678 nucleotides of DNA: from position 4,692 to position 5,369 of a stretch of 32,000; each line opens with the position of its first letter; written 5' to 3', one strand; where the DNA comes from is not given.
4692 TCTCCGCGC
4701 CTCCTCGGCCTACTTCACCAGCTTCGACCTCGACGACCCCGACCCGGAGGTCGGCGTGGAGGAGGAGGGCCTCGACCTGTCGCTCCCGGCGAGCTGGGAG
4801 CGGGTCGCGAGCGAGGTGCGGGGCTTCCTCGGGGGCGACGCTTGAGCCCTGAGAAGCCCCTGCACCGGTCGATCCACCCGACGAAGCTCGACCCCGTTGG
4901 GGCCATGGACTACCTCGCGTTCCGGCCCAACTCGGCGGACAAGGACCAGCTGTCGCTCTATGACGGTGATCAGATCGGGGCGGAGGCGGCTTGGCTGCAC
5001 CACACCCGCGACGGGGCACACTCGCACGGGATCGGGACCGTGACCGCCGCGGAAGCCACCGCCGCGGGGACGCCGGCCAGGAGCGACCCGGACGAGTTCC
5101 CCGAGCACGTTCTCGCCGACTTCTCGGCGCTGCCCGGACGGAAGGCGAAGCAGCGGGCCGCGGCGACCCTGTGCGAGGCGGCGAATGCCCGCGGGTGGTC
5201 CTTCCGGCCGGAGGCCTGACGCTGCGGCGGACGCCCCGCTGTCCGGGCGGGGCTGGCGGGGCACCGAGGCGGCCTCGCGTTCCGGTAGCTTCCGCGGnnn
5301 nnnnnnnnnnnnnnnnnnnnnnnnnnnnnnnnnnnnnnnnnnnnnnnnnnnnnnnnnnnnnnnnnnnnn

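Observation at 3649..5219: Two unknown, translationally coupled genes wedged between a decayed toxin stub and a Type III R-M pair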

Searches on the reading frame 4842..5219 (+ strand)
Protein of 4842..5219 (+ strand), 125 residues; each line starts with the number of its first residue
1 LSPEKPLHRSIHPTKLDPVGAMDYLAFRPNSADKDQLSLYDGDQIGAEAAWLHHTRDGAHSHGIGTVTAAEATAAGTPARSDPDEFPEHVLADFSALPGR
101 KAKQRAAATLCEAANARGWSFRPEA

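Call 3: search_protein_families(library=pfam, proteins=[window:4842-5219:+], max_evalue=1)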
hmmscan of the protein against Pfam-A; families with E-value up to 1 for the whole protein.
window:4842-5219:+ (125 aa): 1 family
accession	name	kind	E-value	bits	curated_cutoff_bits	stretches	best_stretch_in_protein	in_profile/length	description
PF23279.1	TPR_25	-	0.08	13.4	27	1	21-109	13-101/145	Fungal tetratrico peptide repeats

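Call 4: search_protein_families(library=padloc, proteins=[window:4842-5219:+], max_evalue=1)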
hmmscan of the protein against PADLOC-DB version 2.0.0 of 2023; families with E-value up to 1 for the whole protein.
window:4842-5219:+ (125 aa): 3 families
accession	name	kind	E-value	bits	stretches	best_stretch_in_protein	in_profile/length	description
PDLC04579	PDC-M32B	-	7.4e-37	124.6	1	1-122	1-121/123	-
PDLC04578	PDC-M32B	-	2.5e-22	77.7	1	1-123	1-128/131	-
PDLC04581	PDC-M32B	-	6.6e-14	50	1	37-122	1-86/91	-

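Call 5: search_protein_families(library=ncbifam, proteins=[window:4842-5219:+], max_evalue=1)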
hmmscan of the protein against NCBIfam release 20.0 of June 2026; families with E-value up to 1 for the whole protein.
window:4842-5219:+ (125 aa): 0 families

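Call 12: find_homologous_proteins(query=window:4842-5219:+)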
Query window:4842-5219:+ (125 aa): 8 proteins with E <= 0.001 among 74 candidates.
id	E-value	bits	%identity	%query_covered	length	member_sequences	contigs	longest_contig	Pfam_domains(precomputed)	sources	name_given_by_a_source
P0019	1.1e-63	231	86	100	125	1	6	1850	-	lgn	-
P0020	2.0e-63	230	85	100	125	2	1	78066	-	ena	-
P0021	1.4e-62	228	100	83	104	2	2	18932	-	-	-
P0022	7.5e-20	90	42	98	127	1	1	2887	-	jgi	jgi:hypothetical protein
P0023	3.5e-19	88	42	100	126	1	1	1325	-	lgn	-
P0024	9.0e-19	86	41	100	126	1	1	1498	-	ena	-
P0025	1.6e-18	85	43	100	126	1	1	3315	-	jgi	jgi:hypothetical protein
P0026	7.8e-18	83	43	100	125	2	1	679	-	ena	-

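Call 27: find_homologous_proteins(query=A2, max_evalue=0.001)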
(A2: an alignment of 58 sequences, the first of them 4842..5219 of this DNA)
Query A2 (58 sequences) (125 aa, profile of the alignment): 3225 proteins with E <= 0.001 among 4357 candidates; the best 120 are listed.
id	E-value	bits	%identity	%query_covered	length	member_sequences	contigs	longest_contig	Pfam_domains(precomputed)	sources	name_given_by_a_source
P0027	1.4e-58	214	46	99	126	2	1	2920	-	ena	-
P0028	9.1e-58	212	43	98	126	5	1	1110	-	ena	-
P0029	4.0e-57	209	38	98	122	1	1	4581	-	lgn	-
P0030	9.0e-57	208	44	99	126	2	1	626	-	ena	-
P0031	9.4e-57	208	35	95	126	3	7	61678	-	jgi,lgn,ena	jgi:hypothetical protein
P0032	1.7e-56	207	42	98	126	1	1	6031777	-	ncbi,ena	-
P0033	1.8e-56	207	39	100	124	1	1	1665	-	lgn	-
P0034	2.4e-56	207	36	98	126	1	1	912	-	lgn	-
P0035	3.0e-56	207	44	99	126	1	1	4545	-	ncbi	-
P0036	3.7e-56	206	43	98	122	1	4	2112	-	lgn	-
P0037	4.3e-56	206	42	99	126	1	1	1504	-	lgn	-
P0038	4.8e-56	206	37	100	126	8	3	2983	-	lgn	-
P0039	4.8e-56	206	40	98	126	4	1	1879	-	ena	-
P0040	4.8e-56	206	39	98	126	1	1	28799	-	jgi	jgi:hypothetical protein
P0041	4.9e-56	206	40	100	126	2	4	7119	-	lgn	-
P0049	7.3e-56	205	41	97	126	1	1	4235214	-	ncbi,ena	-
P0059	1.7e-55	204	38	99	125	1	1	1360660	-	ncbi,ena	-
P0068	2.4e-55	204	37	98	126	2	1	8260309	-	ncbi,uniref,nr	ncbi:hypothetical protein [Gimesia panareensis]|uniref:hypothetical protein n=1 Tax=Gimesia panareen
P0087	6.6e-55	202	37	100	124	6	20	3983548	-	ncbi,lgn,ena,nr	ncbi:MAG: hypothetical protein GX937_00835 [Lentisphaerae bacterium]|nr:hypothetical protein [Lentis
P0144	4.6e-54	200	39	94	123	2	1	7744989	-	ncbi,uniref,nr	ncbi:hypothetical protein Mal4_05900 [Maioricimonas rarisocia]|uniref:Uncharacterized protein n=1 Ta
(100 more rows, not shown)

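Call 30: search_solved_structures(query=A3, max_evalue=10, show_alignments=2)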
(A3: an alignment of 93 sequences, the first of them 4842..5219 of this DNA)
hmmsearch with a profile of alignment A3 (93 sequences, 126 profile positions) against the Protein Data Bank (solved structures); distinct sequences matched with E-value up to 10: 0.

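Call 38: predict_structure(alignment_id=A3)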
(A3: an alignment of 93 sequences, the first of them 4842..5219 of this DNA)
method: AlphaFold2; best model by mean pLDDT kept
length: 125 residues; sequences in the alignment: 93
mean_pLDDT: 96.4   pTM: 0.89
mean pLDDT of the five models: 96.4, 96.0, 95.9, 94.5, 94.2
residues with pLDDT >= 90: 121; 70-90: 3; 50-70: 1; < 50: 0
segments of 3 or more residues with pLDDT < 50: none
pLDDT, mean of each block of 10 residues (from residue 1): 97 95 97 96 98 96 98 98 96 97 98 98 85
secondary structure, 60 per line:
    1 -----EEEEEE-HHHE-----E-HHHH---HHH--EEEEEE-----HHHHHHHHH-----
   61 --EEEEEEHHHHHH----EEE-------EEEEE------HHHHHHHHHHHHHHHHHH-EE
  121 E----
elements in order: E6-11 H24-27 E36-41 H47-55 E63-68 H69-74 E79-81 E89-93 H100-117 E119-121

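Call 42: fold_search(model_id=the predicted structure, library=pdb)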
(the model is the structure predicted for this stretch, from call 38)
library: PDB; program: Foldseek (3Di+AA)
matches with E <= 10: 180; with E <= 0.001: 0
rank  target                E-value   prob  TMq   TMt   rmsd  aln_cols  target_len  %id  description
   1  1zvp_A                6.1e-01  0.06  0.23  0.22  13.8       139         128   13  Crystal Structure of a Protein of Unknown Function VC0802 from Vibrio cholerae, Possible Transport Protein (released 2005-07-19)
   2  3uki_D                7.9e-01  0.03  0.17  0.12  16.2       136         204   16  Crystal structure of reduced OxyR from Porphyromonas gingivalis (released 2013-07-31)
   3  1ztg_A                9.6e-01  0.14  0.28  0.44  10.7        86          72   13  human alpha polyC binding protein KH1 (released 2006-05-27)
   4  7bxq_A                1.1e+00  0.16  0.33  0.12   5.3        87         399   18  2-amino-3-ketobutyrate CoA ligase from Cupriavidus necator L-Threonine binding form (released 2021-04-21)
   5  1ztg_D                1.2e+00  0.12  0.26  0.41   9.8        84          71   13  human alpha polyC binding protein KH1 (released 2006-05-27)
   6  7k0i_A                1.2e+00  0.11  0.31  0.11   6.6        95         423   13  Human serine palmitoyltransferase complex SPTLC1/SPLTC2/ssSPTa (released 2021-02-24)
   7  3tvi_B                1.2e+00  0.04  0.17  0.07   7.3        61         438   13  Crystal structure of Clostridium acetobutylicum aspartate kinase (CaAK): An important allosteric enzyme for industrial (released 2011-11-09)
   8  3vke_B                1.4e+00  0.10  0.26  0.38   9.4        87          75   13  Contribution of the first K-homology domain of poly(C)-binding protein 1 to its affinity and specificity for C-rich ol (released 2012-02-29)
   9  2m7u_MODEL_1_A        1.4e+00  0.02  0.17  0.13  15.0       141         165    9  Blue Light-Absorbing State of TePixJ, an Active Cyanobacteriochrome Domain (released 2014-01-01)
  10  6ob8_A                1.5e+00  0.01  0.15  0.10  15.0       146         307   10  Crystal structure of a dual sensor histidine kinase in green light illuminated state (released 2019-09-18)
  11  6onn_A                1.6e+00  0.15  0.35  0.13   5.6        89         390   20  Crystal structure of 8-amino-7-oxononanoate synthase from Burkholderia phymatum (released 2019-05-01)
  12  6xyd_A                1.6e+00  0.09  0.28  0.32   5.9        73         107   16  Crystal structure of Q4D6Q6, a conserved kinetoplastid-specific protein from Trypanosoma cruzi (released 2020-06-10)
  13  5wwx_A                1.6e+00  0.06  0.23  0.30   9.1        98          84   12  Crystal structure of the KH2 domain of human RNA-binding E3 ubiquitin-protein ligase MEX-3C complex with RNA (released 2017-08-23)
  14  3vke_D                1.8e+00  0.09  0.26  0.40   9.2        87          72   14  Contribution of the first K-homology domain of poly(C)-binding protein 1 to its affinity and specificity for C-rich ol (released 2012-02-29)
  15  2p2r_A                2.2e+00  0.06  0.25  0.36   9.4        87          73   14  Crystal structure of the third KH domain of human Poly(C)-Binding Protein-2 in complex with C-rich strand of human tel (released 2007-06-12)
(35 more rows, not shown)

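Call 44: search_protein_families(library=pfam, alignment_id=A3, max_evalue=10)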
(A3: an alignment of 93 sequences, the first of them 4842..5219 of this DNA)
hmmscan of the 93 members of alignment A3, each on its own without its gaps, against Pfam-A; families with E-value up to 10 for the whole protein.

A. member 1, window:4842-5219:+ (125 aa): 1 family
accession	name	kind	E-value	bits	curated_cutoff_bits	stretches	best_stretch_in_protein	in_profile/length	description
PF23279.1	TPR_25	-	0.08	13.4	27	1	21-109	13-101/145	Fungal tetratrico peptide repeats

B. families by the number of members that match (of 93 scanned): 16 families
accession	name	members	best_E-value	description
PF15928.10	DUF4746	8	0.0018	Domain of unknown function (DUF4746)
PF04963.19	Sigma54_CBD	5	0.0041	Sigma-54 factor, core binding domain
PF20909.2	SpGH101_helical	4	0.15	Endo-alpha-N-acetylgalactosaminidase, helical bundle domain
PF14693.11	Ribosomal_TL5_C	3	0.043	Ribosomal protein TL5, C-terminal domain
PF15230.11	SRRM_C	2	0.38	Serine/arginine repetitive matrix protein C-terminus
PF12379.13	bCoV_NSP3_N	1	0.016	Betacoronavirus replicase NSP3, N-terminal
PF01655.23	Ribosomal_L32e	1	0.044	Ribosomal protein L32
PF16132.11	DUF4843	1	0.074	Domain of unknown function (DUF4843)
PF23279.1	TPR_25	1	0.08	Fungal tetratrico peptide repeats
PF13527.13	Acetyltransf_9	1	0.096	Acetyltransferase (GNAT) domain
PF04832.17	SOUL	1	0.11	SOUL heme-binding protein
PF18420.7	CSN4_RPN5_eIF3a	1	0.15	CSN4/RPN5/eIF3a helix turn helix domain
PF08846.15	DUF1816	1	0.17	Domain of unknown function (DUF1816)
PF11476.16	TgMIC1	1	0.21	Toxoplasma gondii micronemal protein 1 TgMIC1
PF04017.17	DUF366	1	0.27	Domain of unknown function (DUF366)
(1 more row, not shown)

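Call 46: search_protein_families(library=phrogs, proteins=[window:4842-5219:+], max_evalue=0.01)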
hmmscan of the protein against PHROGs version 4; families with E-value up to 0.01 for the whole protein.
window:4842-5219:+ (125 aa): 1 family
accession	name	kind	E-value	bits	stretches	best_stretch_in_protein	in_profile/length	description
phrog_31579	-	unknown function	3.2e-13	50.4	1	7-123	7-122/122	-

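Call 72: find_encoding_contigs(protein=P0068, flank=6000, max_places=2)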
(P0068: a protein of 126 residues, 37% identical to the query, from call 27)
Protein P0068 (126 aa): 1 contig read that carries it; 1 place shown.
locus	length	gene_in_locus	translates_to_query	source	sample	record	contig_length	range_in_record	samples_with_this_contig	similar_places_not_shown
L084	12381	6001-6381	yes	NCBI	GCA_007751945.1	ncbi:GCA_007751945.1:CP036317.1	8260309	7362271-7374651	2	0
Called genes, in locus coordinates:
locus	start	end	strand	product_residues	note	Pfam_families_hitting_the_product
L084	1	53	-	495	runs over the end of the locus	PF00392:GntR, PF00155:Aminotran_1_2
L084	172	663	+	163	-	PF02627:CMD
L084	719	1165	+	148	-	PF12973:Cupin_7 (weak), PF07883:Cupin_2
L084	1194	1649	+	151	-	-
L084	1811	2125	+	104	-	-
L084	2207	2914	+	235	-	-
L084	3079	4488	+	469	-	PF00884:Sulfatase, PF01663:Phosphodiest (faint), PF16347:SGSH_C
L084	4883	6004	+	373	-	-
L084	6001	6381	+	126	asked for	-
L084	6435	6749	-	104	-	-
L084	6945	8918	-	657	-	PF05569:Peptidase_M56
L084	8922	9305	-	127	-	PF03965:Penicillinase_R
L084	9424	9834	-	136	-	PF07366:SnoaL, PF12680:SnoaL_2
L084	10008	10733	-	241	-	PF13460:NAD_binding_10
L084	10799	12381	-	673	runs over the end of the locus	PF00657:Lipase_GDSL, PF13472:Lipase_GDSL_2, PF20434:BD-FAE, PF07859:Abhydrolase_3, PF00326:Peptidase_S9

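Call 73: find_encoding_contigs(protein=P0144, flank=6000, max_places=2)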
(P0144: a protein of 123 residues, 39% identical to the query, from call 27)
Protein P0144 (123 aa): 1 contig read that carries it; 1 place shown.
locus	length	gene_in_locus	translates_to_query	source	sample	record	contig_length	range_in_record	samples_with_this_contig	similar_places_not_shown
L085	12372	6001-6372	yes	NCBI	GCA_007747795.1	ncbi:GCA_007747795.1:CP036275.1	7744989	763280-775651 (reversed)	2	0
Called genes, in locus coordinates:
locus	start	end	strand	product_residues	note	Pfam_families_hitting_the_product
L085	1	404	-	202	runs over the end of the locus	-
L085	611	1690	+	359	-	PF13646:HEAT_2 (weak)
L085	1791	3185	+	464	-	PF00989:PAS (weak), PF00158:Sigma54_activat, PF14532:Sigma54_activ_2, PF25601:AAA_lid_14, PF02954:HTH_8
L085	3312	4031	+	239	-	PF01894:YjbQ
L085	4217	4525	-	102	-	-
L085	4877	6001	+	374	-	-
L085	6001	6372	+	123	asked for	-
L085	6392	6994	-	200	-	PF13302:Acetyltransf_3, PF00583:Acetyltransf_1 (weak)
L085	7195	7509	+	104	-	PF03143:GTP_EFTU_D3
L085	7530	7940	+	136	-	-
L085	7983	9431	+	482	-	PF13428:TPR_14 (faint), PF00515:TPR_1 (faint), PF07719:TPR_2 (faint), PF13424:TPR_12, PF13414:TPR_11 (faint), PF13431:TPR_17 (faint), PF13432:TPR_16 (weak), PF14559:TPR_19 (weak), +1 more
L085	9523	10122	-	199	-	PF06559:DCD_N (weak), PF22769:DCD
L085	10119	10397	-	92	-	-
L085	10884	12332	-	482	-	PF07394:DUF1501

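Call 74: find_encoding_contigs(protein=P0032, flank=6000, max_places=2)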
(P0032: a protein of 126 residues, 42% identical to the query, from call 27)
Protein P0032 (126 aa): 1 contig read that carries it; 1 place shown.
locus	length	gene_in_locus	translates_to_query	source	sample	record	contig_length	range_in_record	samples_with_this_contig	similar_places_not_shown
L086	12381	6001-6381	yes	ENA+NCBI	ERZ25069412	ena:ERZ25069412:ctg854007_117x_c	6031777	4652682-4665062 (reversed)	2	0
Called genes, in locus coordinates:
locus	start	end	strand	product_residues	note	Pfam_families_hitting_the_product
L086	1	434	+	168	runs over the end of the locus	PF11848:DUF3368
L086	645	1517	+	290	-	PF18144:SMODS, PF22600:MTPAP-like_central (faint)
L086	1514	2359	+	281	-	PF18159:S_4TM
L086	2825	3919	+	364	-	PF02463:SMC_N (faint), PF13175:AAA_15, PF13476:AAA_23 (weak), PF00005:ABC_tran (faint), PF13304:AAA_21 (weak)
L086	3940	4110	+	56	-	-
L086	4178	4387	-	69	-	PF04255:DUF433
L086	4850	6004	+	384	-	-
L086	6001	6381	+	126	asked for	-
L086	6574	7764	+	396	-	PF13576:Pentapeptide_3 (faint), PF13599:Pentapeptide_4 (faint), PF00805:Pentapeptide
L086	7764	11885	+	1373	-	PF01555:N6_N4_Mtase, PF00270:DEAD (faint), PF04851:ResIII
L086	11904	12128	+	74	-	-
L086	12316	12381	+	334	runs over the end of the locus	PF01073:3Beta_HSD, PF01370:Epimerase, PF02719:Polysacc_synt_2, PF04321:RmlD_sub_bind, PF07993:NAD_binding_4, PF13460:NAD_binding_10, PF16363:GDP_Man_Dehyd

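Call 75: find_encoding_contigs(protein=P0049, flank=6000, max_places=2)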
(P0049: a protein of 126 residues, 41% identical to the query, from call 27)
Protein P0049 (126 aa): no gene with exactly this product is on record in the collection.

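Call 76: find_encoding_contigs(protein=P0059, flank=6000, max_places=2)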
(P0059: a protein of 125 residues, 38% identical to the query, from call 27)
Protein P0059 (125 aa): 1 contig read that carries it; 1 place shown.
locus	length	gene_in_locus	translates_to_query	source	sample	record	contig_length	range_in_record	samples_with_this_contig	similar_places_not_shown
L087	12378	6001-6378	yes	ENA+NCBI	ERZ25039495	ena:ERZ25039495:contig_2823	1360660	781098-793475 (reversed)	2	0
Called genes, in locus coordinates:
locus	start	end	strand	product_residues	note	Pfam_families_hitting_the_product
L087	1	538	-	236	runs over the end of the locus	PF04542:Sigma70_r2, PF04545:Sigma70_r4 (weak), PF08281:Sigma70_r4_2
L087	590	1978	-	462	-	PF05048:NosD, PF13229:Beta_helix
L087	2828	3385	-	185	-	-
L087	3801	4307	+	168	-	PF02384:N6_Mtase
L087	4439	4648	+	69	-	-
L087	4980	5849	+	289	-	-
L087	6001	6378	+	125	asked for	-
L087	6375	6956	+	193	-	-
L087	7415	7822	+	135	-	-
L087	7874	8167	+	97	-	PF09907:HigB_toxin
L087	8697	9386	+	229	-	PF06114:Peptidase_M78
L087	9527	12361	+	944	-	PF04313:HSDR_N, PF00270:DEAD (weak), PF04851:ResIII, PF18766:SWI2_SNF2, PF22679:T1R_D3-like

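Call 77: find_encoding_contigs(protein=P0087, flank=6000, max_places=3)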
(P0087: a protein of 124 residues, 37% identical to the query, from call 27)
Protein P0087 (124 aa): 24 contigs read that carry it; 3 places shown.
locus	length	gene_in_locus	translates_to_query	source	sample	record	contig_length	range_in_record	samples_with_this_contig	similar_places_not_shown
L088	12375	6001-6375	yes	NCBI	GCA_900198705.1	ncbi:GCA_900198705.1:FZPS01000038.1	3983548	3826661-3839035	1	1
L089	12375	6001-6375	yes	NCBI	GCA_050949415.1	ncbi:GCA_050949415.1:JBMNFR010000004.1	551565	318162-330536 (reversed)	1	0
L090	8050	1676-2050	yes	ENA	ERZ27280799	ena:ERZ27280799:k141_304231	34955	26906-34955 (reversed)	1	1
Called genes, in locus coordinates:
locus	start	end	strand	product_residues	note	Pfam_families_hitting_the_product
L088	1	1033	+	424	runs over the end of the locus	PF22244:GCE_fung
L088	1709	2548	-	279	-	PF00165:HTH_AraC (weak), PF12833:HTH_18, PF00165:HTH_AraC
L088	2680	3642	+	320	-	PF01869:BcrAD_BadFG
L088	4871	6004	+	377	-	-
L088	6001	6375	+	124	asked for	-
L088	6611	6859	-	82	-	-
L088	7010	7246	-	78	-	-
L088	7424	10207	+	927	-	-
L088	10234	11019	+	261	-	-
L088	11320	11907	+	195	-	PF14487:DarT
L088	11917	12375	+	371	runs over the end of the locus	PF01661:Macro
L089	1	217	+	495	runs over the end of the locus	PF03050:DDE_Tnp_IS66, PF13610:DDE_Tnp_IS240 (weak), PF13683:rve_3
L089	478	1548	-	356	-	PF10123:Mu-like_Pro_N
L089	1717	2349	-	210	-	PF18810:PBECR2 (weak)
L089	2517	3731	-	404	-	PF00078:RVT_1, PF08388:GIIM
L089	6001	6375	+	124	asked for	-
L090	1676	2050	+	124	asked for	-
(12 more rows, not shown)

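Call 79: search_protein_families(library=pfam, proteins=[L086:7764-11885:+, L086:6574-7764:+, L088:7424-10207:+, L088:10234-11019:+, L087:6375-6956:+, L087:4980-5849:+], max_evalue=0.1)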
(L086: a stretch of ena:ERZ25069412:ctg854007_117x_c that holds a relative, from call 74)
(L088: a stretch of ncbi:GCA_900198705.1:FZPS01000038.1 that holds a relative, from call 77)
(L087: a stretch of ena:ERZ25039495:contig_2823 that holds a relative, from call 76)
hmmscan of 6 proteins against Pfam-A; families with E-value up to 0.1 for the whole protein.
L086:7764-11885:+ (1373 aa): 4 families
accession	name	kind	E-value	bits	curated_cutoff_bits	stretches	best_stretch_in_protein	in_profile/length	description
PF01555.25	N6_N4_Mtase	-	1.1e-46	160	26.7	1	61-359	1-217/221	DNA methylase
PF04851.21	ResIII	-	5.1e-15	56.2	22.5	1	556-743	26-164/164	Type III restriction enzyme, res subunit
PF00270.35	DEAD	-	1.2e-05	25.6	26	1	556-625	17-84/167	DEAD/DEAH box helicase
PF03602.21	Cons_hypoth95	-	0.013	15.6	24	1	57-90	110-143/182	Conserved hypothetical protein 95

L086:6574-7764:+ (396 aa): 4 families
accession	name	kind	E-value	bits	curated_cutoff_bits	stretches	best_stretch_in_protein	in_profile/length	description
PF00805.28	Pentapeptide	-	1.9e-27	94.8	20.2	5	232-270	1-39/40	Pentapeptide repeats (8 copies)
PF13599.13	Pentapeptide_4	-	2.5e-11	43.9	38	2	268-324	2-58/78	Pentapeptide repeat region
PF13576.12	Pentapeptide_3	-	8.2e-06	26.4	27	1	250-291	2-46/48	Pentapeptide repeats (9 copies)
PF25296.1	Decapeptide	-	0.0085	16.4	45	1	232-289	15-72/74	Decapeptide repeat region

L088:7424-10207:+ (927 aa): 3 families
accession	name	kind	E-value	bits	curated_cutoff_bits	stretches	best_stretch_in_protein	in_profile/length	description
PF13320.12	GH123_cat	-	0.00015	21.7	23.1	1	462-665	115-324/324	Glycoside hydrolase 123, catalytic domain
PF22680.2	Glyco_hydro_123_N_2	-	0.0027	18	27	1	238-339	30-141/142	Glycoside hydrolase 123 N-terminal domain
PF02018.23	CBM_4_9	-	0.025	15.4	25.9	1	65-160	30-123/136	Carbohydrate binding domain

L088:10234-11019:+ (261 aa): 0 families

L087:6375-6956:+ (193 aa): 1 family
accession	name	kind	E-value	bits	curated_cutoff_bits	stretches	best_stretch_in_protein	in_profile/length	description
PF01420.25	Methylase_S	-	0.012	16.3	22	1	146-182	118-154/168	Type I restriction modification DNA specificity domain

L087:4980-5849:+ (289 aa): 0 families
